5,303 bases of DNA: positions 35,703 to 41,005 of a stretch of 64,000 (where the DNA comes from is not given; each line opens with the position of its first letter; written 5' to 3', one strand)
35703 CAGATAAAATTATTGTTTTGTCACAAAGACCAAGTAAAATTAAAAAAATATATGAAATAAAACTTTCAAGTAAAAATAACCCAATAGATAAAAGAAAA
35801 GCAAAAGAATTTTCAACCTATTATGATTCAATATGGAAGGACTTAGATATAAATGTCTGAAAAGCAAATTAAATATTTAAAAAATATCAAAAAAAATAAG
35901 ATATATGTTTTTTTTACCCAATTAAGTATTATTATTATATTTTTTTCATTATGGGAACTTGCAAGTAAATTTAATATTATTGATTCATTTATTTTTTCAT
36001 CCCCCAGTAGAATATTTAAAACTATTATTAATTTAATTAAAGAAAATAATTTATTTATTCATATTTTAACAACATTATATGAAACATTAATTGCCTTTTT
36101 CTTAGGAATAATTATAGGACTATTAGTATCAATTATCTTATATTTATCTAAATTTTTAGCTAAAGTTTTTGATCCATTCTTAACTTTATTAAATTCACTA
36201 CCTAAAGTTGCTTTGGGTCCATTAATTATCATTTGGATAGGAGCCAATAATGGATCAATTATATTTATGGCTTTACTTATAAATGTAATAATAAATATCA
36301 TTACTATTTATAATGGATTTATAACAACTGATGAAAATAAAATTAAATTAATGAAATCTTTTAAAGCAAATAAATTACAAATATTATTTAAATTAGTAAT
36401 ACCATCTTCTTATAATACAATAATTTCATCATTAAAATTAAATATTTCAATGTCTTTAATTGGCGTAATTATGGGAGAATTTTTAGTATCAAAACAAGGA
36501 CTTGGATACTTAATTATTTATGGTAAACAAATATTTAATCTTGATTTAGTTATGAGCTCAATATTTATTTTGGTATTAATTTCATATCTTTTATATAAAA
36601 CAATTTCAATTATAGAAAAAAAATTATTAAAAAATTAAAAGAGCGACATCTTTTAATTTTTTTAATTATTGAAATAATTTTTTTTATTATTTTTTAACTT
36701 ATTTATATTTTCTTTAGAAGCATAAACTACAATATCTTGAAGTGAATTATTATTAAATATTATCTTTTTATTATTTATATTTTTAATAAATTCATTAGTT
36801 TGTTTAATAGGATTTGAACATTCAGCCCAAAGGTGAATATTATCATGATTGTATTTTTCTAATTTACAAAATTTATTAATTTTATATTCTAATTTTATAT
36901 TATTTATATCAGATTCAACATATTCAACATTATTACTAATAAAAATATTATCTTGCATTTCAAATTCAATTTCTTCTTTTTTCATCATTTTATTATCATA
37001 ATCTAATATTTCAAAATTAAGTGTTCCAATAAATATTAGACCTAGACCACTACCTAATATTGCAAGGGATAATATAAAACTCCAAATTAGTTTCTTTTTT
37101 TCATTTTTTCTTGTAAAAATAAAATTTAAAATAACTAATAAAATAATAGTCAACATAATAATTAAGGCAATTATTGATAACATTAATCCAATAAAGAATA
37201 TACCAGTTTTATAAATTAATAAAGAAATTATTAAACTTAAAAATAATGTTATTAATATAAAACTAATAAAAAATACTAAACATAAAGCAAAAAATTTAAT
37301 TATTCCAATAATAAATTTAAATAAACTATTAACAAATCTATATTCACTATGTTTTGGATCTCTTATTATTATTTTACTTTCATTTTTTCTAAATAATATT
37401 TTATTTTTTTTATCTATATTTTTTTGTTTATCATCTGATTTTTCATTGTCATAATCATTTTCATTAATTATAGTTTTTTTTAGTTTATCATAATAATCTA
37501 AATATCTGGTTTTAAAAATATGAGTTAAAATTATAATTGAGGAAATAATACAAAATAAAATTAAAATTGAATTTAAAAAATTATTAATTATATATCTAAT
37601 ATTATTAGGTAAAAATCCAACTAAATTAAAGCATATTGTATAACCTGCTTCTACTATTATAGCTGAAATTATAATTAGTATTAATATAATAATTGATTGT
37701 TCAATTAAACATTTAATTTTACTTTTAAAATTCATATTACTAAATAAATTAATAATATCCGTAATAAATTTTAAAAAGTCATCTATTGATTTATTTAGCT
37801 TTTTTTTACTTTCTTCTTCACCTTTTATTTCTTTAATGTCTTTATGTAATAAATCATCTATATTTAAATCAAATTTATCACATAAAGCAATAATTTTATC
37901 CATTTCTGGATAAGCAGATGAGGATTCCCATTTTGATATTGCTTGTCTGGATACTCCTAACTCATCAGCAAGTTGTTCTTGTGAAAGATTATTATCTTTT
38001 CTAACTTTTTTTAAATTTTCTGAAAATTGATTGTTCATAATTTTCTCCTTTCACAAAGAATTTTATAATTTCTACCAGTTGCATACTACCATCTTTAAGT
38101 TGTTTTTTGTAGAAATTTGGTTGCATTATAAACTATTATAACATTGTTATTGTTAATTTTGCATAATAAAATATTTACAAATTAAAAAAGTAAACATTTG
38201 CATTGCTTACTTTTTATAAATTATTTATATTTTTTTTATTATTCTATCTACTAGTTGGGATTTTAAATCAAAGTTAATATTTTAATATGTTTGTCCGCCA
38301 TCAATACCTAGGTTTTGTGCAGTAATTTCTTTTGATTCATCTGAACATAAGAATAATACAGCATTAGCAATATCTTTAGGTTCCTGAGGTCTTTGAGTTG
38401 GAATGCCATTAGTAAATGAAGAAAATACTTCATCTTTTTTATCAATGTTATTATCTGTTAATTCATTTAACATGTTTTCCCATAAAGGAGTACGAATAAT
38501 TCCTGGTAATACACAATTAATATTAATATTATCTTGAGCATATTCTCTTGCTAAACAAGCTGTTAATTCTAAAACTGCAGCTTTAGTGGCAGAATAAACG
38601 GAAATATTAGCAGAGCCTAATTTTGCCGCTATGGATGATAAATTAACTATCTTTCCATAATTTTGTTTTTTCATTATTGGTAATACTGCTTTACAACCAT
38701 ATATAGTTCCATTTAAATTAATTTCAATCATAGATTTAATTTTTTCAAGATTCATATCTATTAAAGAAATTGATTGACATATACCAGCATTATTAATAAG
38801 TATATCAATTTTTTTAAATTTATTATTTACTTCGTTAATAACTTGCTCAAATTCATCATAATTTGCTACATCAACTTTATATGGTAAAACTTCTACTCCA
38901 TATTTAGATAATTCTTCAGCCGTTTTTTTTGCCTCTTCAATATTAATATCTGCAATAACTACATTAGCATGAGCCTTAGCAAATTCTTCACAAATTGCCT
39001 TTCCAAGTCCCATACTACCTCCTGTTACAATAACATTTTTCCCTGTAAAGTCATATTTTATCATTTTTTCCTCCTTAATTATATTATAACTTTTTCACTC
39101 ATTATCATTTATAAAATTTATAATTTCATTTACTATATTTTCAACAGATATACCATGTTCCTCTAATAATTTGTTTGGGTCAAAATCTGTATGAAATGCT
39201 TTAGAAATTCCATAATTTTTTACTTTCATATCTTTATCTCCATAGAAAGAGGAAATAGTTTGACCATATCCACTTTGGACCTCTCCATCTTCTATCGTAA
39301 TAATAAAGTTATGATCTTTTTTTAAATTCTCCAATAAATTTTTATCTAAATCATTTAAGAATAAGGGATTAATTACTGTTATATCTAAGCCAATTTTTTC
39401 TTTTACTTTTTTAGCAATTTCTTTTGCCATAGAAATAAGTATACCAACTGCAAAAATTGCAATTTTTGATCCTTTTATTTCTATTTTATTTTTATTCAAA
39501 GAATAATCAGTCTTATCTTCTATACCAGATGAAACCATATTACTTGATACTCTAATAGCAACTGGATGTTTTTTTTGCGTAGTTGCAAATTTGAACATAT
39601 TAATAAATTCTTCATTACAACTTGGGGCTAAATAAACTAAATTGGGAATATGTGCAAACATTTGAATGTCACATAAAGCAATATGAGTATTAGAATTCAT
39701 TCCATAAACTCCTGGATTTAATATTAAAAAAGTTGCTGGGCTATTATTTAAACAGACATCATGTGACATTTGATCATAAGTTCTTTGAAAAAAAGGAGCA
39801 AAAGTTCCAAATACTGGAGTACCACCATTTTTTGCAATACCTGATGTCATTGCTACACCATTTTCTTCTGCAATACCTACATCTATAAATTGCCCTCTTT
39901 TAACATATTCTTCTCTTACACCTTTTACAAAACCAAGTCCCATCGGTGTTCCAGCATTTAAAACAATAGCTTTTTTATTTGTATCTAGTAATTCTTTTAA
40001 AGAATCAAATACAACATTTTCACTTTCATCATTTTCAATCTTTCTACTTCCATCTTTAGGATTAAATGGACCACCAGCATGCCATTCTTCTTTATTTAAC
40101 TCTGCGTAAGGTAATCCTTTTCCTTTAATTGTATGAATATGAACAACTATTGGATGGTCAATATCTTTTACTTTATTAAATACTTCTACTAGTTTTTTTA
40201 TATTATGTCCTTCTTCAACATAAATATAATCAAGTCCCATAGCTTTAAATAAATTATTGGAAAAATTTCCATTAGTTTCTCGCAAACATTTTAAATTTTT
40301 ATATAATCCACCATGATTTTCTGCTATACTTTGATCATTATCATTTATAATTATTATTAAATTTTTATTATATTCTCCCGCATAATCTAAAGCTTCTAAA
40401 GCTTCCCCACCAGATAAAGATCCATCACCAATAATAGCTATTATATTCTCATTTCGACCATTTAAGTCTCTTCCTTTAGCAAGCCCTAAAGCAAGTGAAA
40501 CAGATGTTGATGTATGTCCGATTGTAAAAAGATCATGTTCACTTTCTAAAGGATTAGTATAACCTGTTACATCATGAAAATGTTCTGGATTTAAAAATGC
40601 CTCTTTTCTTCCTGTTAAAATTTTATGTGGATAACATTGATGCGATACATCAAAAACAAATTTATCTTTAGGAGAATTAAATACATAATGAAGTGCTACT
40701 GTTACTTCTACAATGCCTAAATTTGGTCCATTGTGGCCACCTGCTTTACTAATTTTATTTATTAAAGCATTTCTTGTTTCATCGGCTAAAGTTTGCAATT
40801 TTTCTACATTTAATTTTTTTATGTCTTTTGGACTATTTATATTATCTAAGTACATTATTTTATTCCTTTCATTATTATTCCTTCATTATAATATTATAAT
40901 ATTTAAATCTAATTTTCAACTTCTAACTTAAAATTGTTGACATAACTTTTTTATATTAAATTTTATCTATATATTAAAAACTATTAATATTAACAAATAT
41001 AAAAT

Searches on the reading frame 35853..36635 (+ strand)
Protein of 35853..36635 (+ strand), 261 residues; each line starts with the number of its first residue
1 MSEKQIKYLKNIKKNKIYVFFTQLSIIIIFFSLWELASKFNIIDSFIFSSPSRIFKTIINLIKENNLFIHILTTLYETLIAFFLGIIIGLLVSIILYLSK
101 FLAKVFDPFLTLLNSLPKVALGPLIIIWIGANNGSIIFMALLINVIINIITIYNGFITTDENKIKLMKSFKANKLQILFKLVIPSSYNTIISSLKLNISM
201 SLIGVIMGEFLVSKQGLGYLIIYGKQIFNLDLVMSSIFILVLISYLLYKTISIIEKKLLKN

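Call 57: search_protein_families(library=pfam, proteins=[window:35853-36635:+], max_evalue=0.00001)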
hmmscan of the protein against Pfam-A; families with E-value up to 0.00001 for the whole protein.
window:35853-36635:+ (261 aa): 1 family
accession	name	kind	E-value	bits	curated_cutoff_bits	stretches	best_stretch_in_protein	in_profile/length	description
PF00528.27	BPD_transp_1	-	2.6e-23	83.2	26.4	1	85-253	1-173/184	Binding-protein-dependent transport system inner membrane component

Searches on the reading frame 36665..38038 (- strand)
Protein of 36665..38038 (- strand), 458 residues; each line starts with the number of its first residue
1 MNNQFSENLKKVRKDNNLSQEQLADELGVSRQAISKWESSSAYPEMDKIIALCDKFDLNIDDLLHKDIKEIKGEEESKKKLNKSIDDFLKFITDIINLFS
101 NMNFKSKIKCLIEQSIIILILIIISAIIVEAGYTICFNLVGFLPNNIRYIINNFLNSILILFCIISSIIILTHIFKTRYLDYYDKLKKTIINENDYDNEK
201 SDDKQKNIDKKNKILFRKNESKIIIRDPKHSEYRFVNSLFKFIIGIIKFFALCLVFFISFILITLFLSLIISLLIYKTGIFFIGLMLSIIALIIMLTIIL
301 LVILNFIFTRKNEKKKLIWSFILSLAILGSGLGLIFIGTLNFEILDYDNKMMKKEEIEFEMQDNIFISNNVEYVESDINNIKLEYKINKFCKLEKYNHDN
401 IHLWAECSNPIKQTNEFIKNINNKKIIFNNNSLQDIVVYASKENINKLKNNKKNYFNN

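Call 57: search_protein_families(library=pfam, proteins=[window:36665-38038:-], max_evalue=0.00001)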
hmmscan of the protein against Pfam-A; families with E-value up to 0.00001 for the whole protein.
window:36665-38038:- (458 aa): 5 families
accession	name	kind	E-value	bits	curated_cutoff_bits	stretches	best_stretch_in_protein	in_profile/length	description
PF01381.28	HTH_3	-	8.4e-15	55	23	1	9-63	1-55/55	Helix-turn-helix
PF12844.13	HTH_19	-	4.3e-12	46.2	30.2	1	7-66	2-61/64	Helix-turn-helix domain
PF13443.12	HTH_26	-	1.8e-08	34.9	22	1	8-64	1-58/63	Cro/C1-type HTH DNA-binding domain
PF13560.12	HTH_31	-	1.3e-07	32.3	27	1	5-59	2-57/64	Helix-turn-helix domain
PF07022.19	Phage_CI_repr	-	2.7e-06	28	22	1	19-67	14-61/65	Bacteriophage CI repressor helix-turn-helix domain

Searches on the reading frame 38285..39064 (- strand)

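Call 57: search_protein_families(library=pfam, proteins=[window:38285-39064:-], max_evalue=0.00001)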
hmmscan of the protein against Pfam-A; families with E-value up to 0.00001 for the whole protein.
window:38285-39064:- (260 aa): 3 families
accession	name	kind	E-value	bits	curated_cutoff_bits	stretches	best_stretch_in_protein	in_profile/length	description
PF13561.12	adh_short_C2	-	1.2e-62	212.1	27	1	18-259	6-236/236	Enoyl-(Acyl carrier protein) reductase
PF00106.31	adh_short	-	1.6e-60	204.3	26.6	1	9-198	1-190/195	short chain dehydrogenase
PF08659.16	KR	-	5.3e-18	66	22.6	1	11-164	3-156/180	KR domain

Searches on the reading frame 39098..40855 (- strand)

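Call 57: search_protein_families(library=pfam, proteins=[window:39098-40855:-], max_evalue=0.00001)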
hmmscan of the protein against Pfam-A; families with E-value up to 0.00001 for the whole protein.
window:39098-40855:- (586 aa): 5 families
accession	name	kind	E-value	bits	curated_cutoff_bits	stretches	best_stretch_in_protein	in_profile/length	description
PF13292.11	DXP_synthase_N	-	1.3e-85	287.4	21.2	2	3-194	1-192/274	1-deoxy-D-xylulose-5-phosphate synthase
PF02779.29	Transket_pyr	-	2.2e-22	79.9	27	1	285-438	12-169/174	Transketolase, pyrimidine binding domain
PF02780.25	Transketolase_C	-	1.1e-16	61.2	25.9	1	457-574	4-124/124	Transketolase, C-terminal domain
PF00456.26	Transketolase_N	-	2.2e-08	33.9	22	1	135-259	144-259/334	Transketolase, thiamine diphosphate binding domain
PF02775.26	TPP_enzyme_C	-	1.7e-07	31.6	21.9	1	116-240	31-151/151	Thiamine pyrophosphate enzyme, C-terminal TPP binding domain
